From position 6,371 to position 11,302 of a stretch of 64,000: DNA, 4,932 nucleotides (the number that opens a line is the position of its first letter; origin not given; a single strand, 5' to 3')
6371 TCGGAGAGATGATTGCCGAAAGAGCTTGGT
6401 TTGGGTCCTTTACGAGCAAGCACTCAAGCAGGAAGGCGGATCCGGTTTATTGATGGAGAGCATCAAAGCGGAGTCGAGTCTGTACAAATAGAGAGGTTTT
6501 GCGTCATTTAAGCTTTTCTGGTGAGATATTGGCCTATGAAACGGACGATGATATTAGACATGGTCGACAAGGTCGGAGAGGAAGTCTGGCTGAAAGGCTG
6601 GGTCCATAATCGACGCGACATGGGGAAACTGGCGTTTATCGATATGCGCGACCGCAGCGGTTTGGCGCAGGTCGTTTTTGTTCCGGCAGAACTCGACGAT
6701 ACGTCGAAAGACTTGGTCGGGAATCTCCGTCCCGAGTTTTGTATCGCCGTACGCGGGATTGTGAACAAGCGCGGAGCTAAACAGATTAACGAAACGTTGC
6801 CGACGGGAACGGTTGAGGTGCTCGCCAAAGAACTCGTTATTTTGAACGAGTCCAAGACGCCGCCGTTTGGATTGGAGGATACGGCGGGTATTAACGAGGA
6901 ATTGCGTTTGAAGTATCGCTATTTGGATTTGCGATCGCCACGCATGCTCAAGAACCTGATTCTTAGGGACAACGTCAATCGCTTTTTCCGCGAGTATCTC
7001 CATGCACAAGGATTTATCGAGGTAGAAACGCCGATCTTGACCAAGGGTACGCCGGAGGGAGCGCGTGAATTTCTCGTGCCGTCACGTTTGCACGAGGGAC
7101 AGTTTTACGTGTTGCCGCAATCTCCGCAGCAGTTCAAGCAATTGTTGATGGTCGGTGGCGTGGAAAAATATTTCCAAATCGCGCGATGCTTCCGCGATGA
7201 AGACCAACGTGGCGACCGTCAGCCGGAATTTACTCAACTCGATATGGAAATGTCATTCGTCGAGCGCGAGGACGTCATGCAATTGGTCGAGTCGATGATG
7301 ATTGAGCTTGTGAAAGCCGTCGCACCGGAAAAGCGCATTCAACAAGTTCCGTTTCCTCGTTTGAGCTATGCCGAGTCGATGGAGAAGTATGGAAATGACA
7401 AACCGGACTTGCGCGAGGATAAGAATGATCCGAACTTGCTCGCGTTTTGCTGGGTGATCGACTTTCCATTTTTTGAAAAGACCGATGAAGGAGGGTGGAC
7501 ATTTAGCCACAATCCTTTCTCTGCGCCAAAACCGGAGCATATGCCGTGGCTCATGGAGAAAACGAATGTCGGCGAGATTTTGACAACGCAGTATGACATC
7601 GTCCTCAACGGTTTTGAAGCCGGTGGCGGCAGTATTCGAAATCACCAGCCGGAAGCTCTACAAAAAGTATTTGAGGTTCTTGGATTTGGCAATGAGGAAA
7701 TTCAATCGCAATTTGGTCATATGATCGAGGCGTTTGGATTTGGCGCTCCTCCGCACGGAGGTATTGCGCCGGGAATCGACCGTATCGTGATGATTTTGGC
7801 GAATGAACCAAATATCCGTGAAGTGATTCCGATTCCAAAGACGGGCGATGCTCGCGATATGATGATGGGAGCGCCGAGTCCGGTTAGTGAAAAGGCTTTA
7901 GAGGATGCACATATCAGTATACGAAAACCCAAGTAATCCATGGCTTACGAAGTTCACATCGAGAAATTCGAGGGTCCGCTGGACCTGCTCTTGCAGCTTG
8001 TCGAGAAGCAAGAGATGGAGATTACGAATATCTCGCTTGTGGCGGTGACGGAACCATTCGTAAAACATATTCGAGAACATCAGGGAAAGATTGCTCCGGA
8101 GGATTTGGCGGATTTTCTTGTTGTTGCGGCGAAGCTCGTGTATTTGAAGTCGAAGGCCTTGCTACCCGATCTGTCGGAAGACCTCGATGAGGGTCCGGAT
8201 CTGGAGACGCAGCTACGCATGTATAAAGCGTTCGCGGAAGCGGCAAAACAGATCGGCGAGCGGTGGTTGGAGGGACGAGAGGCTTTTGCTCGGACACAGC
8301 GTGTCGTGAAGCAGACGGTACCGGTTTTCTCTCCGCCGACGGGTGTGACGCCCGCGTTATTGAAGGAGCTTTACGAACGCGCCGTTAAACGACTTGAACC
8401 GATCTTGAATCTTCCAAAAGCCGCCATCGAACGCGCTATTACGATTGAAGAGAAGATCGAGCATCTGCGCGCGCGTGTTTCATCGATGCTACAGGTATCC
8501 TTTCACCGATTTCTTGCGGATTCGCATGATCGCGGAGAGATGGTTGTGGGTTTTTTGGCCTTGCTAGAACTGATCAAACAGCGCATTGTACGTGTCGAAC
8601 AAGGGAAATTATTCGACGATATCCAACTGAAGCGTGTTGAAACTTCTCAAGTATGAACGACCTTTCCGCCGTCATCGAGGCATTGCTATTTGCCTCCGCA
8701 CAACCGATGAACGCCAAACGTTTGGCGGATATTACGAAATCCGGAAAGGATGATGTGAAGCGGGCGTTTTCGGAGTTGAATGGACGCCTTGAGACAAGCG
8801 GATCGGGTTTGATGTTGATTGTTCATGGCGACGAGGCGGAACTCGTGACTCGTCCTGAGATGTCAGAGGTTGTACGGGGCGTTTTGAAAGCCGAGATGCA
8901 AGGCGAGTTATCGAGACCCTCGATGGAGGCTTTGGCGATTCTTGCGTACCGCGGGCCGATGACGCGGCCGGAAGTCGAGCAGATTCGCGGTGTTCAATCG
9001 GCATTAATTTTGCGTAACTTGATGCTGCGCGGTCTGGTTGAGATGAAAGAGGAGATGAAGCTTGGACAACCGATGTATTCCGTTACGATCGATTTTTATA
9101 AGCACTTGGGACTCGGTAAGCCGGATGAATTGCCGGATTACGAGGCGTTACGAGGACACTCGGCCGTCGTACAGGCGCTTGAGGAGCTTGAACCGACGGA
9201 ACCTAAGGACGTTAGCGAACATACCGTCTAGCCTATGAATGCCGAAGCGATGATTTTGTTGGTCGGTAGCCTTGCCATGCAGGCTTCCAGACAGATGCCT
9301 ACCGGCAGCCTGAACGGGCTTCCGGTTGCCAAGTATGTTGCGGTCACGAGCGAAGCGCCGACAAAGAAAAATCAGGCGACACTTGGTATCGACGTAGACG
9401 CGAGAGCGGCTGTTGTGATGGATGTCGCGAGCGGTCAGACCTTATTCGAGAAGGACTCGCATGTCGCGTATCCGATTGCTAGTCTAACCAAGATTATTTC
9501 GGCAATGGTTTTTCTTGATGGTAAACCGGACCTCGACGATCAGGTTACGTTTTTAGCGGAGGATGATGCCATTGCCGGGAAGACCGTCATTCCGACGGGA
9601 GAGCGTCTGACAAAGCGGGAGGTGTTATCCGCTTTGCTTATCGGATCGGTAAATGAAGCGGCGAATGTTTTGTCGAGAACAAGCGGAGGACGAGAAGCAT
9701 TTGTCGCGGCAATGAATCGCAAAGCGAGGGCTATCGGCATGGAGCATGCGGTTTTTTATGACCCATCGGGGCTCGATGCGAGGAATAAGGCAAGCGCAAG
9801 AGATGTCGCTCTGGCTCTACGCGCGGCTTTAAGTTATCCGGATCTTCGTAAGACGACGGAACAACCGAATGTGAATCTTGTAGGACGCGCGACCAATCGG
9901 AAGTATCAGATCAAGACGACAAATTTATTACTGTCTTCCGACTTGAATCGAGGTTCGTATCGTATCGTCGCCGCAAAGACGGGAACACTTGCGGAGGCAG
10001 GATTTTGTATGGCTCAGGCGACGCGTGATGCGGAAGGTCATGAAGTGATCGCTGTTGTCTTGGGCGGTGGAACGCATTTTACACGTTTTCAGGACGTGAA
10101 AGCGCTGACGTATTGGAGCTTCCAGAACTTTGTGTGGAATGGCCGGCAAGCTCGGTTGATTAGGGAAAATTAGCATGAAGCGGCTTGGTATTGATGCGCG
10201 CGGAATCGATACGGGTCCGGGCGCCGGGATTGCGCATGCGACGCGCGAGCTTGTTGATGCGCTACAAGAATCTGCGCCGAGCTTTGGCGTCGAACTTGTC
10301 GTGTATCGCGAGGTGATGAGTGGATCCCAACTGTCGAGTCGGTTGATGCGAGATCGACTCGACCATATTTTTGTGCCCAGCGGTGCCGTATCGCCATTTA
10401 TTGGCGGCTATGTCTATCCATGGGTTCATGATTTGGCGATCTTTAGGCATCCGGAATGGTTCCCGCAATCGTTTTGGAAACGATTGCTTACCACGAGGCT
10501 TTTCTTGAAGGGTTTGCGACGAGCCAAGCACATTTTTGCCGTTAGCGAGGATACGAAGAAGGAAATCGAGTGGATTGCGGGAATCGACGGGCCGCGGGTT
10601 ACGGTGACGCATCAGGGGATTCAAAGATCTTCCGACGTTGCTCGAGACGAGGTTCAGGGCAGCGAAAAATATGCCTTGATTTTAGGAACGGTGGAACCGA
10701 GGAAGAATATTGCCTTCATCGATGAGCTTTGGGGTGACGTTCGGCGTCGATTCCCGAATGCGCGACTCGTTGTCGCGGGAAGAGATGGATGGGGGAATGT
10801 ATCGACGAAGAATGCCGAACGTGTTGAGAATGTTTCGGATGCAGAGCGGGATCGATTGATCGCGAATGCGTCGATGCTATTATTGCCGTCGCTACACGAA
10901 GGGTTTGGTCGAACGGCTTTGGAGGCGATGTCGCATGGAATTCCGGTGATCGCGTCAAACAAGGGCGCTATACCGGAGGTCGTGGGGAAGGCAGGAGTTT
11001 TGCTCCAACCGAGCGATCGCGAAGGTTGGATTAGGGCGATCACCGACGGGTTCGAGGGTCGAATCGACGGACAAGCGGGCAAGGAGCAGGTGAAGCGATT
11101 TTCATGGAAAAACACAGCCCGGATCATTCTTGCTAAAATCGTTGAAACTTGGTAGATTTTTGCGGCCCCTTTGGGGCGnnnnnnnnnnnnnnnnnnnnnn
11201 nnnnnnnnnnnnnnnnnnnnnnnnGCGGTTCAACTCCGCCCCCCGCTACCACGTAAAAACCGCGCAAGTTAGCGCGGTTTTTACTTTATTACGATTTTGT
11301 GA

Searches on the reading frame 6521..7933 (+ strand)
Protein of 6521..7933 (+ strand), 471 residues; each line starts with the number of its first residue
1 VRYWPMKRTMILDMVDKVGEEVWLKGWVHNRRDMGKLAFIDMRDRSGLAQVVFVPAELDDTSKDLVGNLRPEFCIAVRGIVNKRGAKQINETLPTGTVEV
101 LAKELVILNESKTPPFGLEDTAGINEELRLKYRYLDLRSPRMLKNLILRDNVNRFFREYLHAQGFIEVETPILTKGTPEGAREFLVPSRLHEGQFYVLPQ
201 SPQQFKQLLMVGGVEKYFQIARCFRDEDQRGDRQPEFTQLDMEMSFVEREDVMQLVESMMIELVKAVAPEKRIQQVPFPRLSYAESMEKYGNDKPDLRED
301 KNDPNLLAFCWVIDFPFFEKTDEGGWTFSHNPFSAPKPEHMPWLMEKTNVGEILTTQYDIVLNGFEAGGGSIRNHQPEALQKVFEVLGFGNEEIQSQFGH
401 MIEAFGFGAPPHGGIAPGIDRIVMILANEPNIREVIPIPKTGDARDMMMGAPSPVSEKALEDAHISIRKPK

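Call 98: search_protein_families(library=pfam, proteins=[window:6521-7933:+], max_evalue=0.00001)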
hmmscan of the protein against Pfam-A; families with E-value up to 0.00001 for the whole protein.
window:6521-7933:+ (471 aa): 2 families
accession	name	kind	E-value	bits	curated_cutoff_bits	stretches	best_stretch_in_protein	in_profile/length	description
PF00152.25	tRNA-synt_2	-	6e-114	380.7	25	1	125-441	1-307/308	tRNA synthetases class II (D, K and N)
PF01336.31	tRNA_anti-codon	-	9.7e-16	57.9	27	1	22-108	1-75/75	OB-fold nucleic acid binding domain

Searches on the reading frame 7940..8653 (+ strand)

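Call 98: search_protein_families(library=pfam, proteins=[window:7940-8653:+], max_evalue=0.00001)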
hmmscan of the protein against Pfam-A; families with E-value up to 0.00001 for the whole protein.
window:7940-8653:+ (238 aa): 1 family
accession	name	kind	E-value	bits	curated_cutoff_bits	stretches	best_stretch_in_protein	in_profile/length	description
PF02616.19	SMC_ScpA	-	4.8e-24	86.1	24.6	1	20-230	1-229/232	Segregation and condensation protein ScpA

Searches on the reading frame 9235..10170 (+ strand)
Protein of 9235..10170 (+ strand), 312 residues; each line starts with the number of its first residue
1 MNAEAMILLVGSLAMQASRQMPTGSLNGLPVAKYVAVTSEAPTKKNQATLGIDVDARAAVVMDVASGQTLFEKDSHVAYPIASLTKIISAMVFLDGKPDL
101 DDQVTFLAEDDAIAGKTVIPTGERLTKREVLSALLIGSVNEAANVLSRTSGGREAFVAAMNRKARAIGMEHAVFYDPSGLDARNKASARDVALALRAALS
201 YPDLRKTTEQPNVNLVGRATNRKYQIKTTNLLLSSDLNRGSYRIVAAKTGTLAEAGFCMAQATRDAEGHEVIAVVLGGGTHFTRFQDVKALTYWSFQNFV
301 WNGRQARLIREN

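Call 98: search_protein_families(library=pfam, proteins=[window:9235-10170:+], max_evalue=0.00001)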
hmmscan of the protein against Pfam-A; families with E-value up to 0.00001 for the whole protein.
window:9235-10170:+ (312 aa): 2 families
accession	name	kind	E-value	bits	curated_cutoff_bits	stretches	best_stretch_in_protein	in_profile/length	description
PF00768.25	Peptidase_S11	-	4.9e-37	128.1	27.6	1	49-278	8-237/239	D-alanyl-D-alanine carboxypeptidase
PF13354.11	Beta-lactamase2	-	2.5e-10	40.5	22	1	60-199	3-147/214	Beta-lactamase enzyme family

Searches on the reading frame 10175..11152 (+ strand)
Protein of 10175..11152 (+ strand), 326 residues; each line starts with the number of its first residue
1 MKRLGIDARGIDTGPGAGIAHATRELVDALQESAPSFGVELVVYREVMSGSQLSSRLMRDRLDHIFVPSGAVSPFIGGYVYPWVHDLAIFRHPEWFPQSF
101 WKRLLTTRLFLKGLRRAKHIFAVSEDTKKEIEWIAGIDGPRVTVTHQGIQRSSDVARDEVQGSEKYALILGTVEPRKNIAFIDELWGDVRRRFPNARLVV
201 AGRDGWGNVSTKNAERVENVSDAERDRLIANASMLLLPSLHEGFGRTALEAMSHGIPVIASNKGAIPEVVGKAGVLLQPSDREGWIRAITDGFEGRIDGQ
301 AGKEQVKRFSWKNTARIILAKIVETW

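Call 98: search_protein_families(library=pfam, proteins=[window:10175-11152:+], max_evalue=0.00001)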
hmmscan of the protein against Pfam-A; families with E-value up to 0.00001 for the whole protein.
window:10175-11152:+ (326 aa): 3 families
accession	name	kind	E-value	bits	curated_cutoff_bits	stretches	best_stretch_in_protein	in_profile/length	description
PF13692.12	Glyco_trans_1_4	-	6.5e-21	75.5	27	1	165-290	2-137/142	Glycosyl transferases group 1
PF00534.26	Glycos_transf_1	-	1.2e-19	70.9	26.4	1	161-292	12-155/172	Glycosyl transferases group 1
PF20706.3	GT4-conflict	-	5.3e-11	42.5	26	1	115-264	145-314/385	Family 4 Glycosyltransferase in conflict systems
